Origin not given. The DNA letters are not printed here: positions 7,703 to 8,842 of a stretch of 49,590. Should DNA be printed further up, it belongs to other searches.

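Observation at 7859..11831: Aldolase, fold-III decarboxylase and class-IV aminotransferase wrapped around the priming transferase: predicted pathway to a non-carbohydrate amine substituent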

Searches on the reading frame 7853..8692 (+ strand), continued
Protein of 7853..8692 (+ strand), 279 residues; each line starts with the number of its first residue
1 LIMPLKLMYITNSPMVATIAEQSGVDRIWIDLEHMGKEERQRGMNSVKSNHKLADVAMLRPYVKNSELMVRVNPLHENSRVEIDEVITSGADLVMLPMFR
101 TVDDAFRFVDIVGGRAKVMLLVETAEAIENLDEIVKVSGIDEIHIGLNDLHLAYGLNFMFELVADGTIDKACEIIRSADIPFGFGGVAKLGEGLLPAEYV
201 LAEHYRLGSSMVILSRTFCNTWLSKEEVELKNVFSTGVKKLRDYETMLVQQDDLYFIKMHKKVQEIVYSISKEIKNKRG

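Call 50: search_protein_representatives(alignment_id=A1)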
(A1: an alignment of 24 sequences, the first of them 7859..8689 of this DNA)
Query: 24 sequences, 277 profile positions. Proteins with E-value up to 0.001 (for the whole library): 2038; up to 1e-10: 1351; up to 1e-30: 665. The best 150 are listed.
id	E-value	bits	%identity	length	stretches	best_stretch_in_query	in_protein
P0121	2.0e-129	447.1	-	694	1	1-275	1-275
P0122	5.0e-122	422.8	-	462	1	3-273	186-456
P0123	1.6e-121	421.1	-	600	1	2-274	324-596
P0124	6.2e-121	419.2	-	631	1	1-271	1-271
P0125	4.4e-119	413.1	-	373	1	2-274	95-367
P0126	2.7e-118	410.6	-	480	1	2-272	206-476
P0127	1.1e-117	408.6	-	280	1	1-273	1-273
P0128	2.3e-117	407.5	-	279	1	1-276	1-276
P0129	1.4e-116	404.9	-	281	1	1-270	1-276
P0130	5.4e-116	403.0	-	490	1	2-271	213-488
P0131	1.8e-115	401.3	-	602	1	3-275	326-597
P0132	4.6e-114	396.7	-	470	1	3-271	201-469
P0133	8.3e-112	389.3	-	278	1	1-272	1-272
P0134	1.2e-111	388.7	-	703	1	6-276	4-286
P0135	4.6e-109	380.2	-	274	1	3-269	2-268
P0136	1.6e-108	378.5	-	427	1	3-271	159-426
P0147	3.7e-93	328.1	-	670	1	3-276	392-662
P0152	2.9e-89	315.3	-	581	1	3-275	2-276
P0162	3.9e-86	305.1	-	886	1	3-275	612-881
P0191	4.1e-78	278.7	-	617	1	7-271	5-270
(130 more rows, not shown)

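Call 51: search_protein_families(library=pfam, proteins=[P0122, P0123, P0124, P0126, P0131, P0147, P0152, P0162, P0191, P0136], max_evalue=0.0001)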
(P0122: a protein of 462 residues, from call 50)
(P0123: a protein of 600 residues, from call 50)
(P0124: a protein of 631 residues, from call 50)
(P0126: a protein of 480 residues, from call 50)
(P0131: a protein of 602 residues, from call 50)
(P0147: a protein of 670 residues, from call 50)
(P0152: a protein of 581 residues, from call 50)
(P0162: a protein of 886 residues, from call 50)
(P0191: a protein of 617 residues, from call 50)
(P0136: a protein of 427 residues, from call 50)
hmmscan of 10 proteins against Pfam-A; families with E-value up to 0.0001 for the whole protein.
P0122 (462 aa): 1 family
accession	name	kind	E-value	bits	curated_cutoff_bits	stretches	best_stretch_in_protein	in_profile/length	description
PF03328.21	HpcH_HpaI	-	1.7e-09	37.7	25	1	197-338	13-161/221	HpcH/HpaI aldolase/citrate lyase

P0123 (600 aa): 1 family
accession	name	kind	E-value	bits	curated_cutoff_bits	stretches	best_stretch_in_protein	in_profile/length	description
PF03328.21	HpcH_HpaI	-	2.1e-09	37.5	25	1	331-476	8-160/221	HpcH/HpaI aldolase/citrate lyase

P0124 (631 aa): 2 families
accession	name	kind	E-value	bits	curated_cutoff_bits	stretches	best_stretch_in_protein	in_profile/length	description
PF02615.19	Ldh_2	-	6e-107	358.1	38.8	1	290-619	1-333/333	Malate/L-lactate dehydrogenase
PF03328.21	HpcH_HpaI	-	1.8e-12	47.5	25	1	10-153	9-159/221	HpcH/HpaI aldolase/citrate lyase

P0126 (480 aa): 2 families
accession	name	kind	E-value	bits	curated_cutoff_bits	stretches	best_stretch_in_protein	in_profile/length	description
PF02397.22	Bac_transf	-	1.2e-68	230.6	27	1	12-191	1-179/179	Bacterial sugar transferase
PF03328.21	HpcH_HpaI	-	7.6e-13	48.7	25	1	213-357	8-159/221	HpcH/HpaI aldolase/citrate lyase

P0131 (602 aa): 2 families
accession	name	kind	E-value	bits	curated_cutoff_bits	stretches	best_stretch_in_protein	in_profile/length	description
PF13727.12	CoA_binding_3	-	3.2e-12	47.2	25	1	78-233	9-154/175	CoA-binding domain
PF03328.21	HpcH_HpaI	-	5.2e-09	36.1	25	1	328-477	4-161/221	HpcH/HpaI aldolase/citrate lyase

P0147 (670 aa): 8 families
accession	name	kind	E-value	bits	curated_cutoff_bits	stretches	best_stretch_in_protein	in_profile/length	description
PF00534.26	Glycos_transf_1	-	6.2e-40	137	26.4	1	193-362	2-171/172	Glycosyl transferases group 1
PF13692.12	Glyco_trans_1_4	-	3.4e-33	115.3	27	1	208-349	3-142/142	Glycosyl transferases group 1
PF03328.21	HpcH_HpaI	-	5.4e-11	42.6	25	1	401-543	11-160/221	HpcH/HpaI aldolase/citrate lyase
PF13579.12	Glyco_trans_4_4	-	1.4e-10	42.2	29.7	1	22-167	8-151/158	Glycosyl transferase 4-like domain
PF13439.12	Glyco_transf_4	-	5.9e-10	39.9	28.5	1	23-171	10-162/170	Glycosyltransferase Family 4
PF13477.12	Glyco_trans_4_2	-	8.5e-09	36.1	23.4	1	7-148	2-137/139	Glycosyl transferase 4-like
PF20706.3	GT4-conflict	-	5.2e-08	32.7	26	1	211-325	202-323/385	Family 4 Glycosyltransferase in conflict systems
PF13524.12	Glyco_trans_1_2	-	3.3e-06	27.6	25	1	228-365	6-130/144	Glycosyl transferase-like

P0152 (581 aa): 6 families
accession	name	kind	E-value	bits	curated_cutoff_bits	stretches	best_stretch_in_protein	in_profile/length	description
PF02826.25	2-Hacid_dh_C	-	6.2e-48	163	25.1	1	383-555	2-177/178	D-isomer specific 2-hydroxyacid dehydrogenase, NAD binding domain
PF03328.21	HpcH_HpaI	-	2.4e-18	66.7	25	1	10-153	10-160/221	HpcH/HpaI aldolase/citrate lyase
PF07991.19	KARI_N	-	1.3e-07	31.8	20.6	1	413-515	2-104/165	Acetohydroxy acid isomeroreductase, NADPH-binding domain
PF03446.21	NAD_binding_2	-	1.8e-06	28.5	21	1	420-525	4-113/161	NAD binding domain of 6-phosphogluconate dehydrogenase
PF00670.27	AdoHcyase_NAD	-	2.4e-06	28.2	27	1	413-505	21-110/162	S-adenosyl-L-homocysteine hydrolase, NAD binding domain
PF01488.26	Shikimate_DH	-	1.8e-05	25.3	24.3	1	410-496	7-99/138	Shikimate / quinate 5-dehydrogenase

P0162 (886 aa): 9 families
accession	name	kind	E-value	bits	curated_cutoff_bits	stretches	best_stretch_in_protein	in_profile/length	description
PF02397.22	Bac_transf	-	2.2e-55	187.4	27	1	29-206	1-177/179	Bacterial sugar transferase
PF00534.26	Glycos_transf_1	-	2.4e-37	128.6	26.4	1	413-581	2-170/172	Glycosyl transferases group 1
PF13692.12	Glyco_trans_1_4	-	1.1e-29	103.9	27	1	427-569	2-142/142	Glycosyl transferases group 1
PF13439.12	Glyco_transf_4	-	2.3e-12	47.7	28.5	1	241-392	8-163/170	Glycosyltransferase Family 4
PF13579.12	Glyco_trans_4_4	-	5.5e-12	46.7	29.7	1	240-392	6-156/158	Glycosyl transferase 4-like domain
PF13477.12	Glyco_trans_4_2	-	9.3e-10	39.2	23.4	1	233-370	5-139/139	Glycosyl transferase 4-like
PF03328.21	HpcH_HpaI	-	6.7e-07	29.2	25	1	627-760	17-157/221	HpcH/HpaI aldolase/citrate lyase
PF20706.3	GT4-conflict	-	9e-06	25.3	26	1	430-575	201-349/385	Family 4 Glycosyltransferase in conflict systems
PF13524.12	Glyco_trans_1_2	-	9.6e-05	22.8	25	0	478-586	23-131/144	Glycosyl transferase-like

P0191 (617 aa): 3 families
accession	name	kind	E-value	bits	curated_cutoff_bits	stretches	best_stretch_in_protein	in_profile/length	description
PF02826.25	2-Hacid_dh_C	-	1.9e-51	174.4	25.1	1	423-595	2-178/178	D-isomer specific 2-hydroxyacid dehydrogenase, NAD binding domain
PF03328.21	HpcH_HpaI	-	9.2e-12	45.2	25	1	8-154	9-161/221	HpcH/HpaI aldolase/citrate lyase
PF03446.21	NAD_binding_2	-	1e-06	29.3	21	1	457-563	2-112/161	NAD binding domain of 6-phosphogluconate dehydrogenase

P0136 (427 aa): 2 families
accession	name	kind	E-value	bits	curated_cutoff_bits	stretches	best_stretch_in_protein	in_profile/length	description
PF00072.30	Response_reg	-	1.6e-18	67.3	30.2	1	19-135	1-110/111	Response regulator receiver domain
PF03328.21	HpcH_HpaI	-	3.3e-10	40.1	25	1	165-308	8-159/221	HpcH/HpaI aldolase/citrate lyase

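Call 52: search_solved_structures(query=L001:11476-12516:+, max_evalue=1e-15)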
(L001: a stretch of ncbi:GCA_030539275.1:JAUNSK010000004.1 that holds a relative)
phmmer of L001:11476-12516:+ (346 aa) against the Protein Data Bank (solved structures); distinct sequences matched with E-value up to 1e-15: 13.
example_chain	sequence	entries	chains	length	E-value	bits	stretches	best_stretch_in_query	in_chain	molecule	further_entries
1v9n_A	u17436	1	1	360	4.5e-54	187.2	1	25-336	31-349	Malate dehydrogenase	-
2x06_A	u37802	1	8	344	2.2e-52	181.6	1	21-328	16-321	L-SULFOLACTATE DEHYDROGENASE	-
4h8a_A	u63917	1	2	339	4.4e-45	157.7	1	5-329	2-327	Ureidoglycolate dehydrogenase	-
4fjs_A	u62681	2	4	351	4.6e-45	157.6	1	5-329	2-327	Ureidoglycolate dehydrogenase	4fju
1xrh_A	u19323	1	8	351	7.9e-45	156.8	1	8-329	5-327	Ureidoglycolate Dehydrogenase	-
1vbi_A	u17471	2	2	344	1.1e-44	156.4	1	23-338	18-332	Type 2 malate/lactate dehydrogenase | malate/L-lactate dehydrogenase family protein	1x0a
3uoe_A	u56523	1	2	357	1.8e-39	139.2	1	11-334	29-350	Dehydrogenase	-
3i0p_A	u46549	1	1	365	7e-36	127.4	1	9-336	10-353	Malate dehydrogenase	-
1wtj_A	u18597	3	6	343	1.9e-32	116.1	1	20-336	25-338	ureidoglycolate dehydrogenase | delta1-piperideine-2-carboxylate reductase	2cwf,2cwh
1z2i_A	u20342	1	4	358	1.9e-30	109.5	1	25-312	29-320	malate dehydrogenase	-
1nxu_A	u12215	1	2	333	1.1e-29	107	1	21-285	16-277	Hypothetical oxidoreductase yiaK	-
1s20_A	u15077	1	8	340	1.1e-29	107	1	21-285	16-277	Hypothetical oxidoreductase yiaK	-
2g8y_A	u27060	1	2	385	1.6e-29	106.5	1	24-327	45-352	Malate/L-lactate dehydrogenases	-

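Call 53: search_solved_structures(query=L017:10366-11307:+, max_evalue=1e-15)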
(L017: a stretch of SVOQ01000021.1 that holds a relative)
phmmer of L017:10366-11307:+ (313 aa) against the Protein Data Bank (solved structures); distinct sequences matched with E-value up to 1e-15: 51.
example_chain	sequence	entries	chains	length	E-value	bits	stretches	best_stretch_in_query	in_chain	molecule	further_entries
1wwk_A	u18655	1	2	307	2.3e-28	102.6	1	42-302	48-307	phosphoglycerate dehydrogenase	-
2dbq_A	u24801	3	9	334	1.3e-24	90.3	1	57-305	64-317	Glyoxylate reductase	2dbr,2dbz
5aov_A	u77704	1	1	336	1.3e-23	87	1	57-306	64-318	GLYOXYLATE REDUCTASE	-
2d0i_A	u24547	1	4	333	2.4e-23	86.1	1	58-310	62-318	dehydrogenase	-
3ba1_A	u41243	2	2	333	3.6e-23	85.6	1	46-307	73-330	Hydroxyphenylpyruvate reductase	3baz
5mh5_A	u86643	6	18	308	3.9e-23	85.4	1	68-308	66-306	D-2-hydroxyacid dehydrogenase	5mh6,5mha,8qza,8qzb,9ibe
9jnr_A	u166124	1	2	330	4.1e-23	85.4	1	60-310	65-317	McyI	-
9jnq_A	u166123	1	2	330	2.7e-22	82.7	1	59-310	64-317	McyI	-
6bii_A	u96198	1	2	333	5e-22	81.8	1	58-308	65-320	Glyoxylate reductase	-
6pex_A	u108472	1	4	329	9.1e-22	80.9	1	39-299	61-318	aldo keto reductase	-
8wph_A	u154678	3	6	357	4.2e-21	78.8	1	60-310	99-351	McyI-NAD | McyI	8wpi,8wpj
3hg7_A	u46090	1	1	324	5.6e-21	78.3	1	30-281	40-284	D-isomer specific 2-hydroxyacid dehydrogenase family protein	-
8wpo_A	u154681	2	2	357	8.1e-21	77.8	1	60-310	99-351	McyI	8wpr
8wpq_A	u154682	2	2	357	8.1e-21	77.8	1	60-310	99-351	McyI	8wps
8hpg_A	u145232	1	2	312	2.5e-20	76.2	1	26-288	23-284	Phenylpyruvate reductase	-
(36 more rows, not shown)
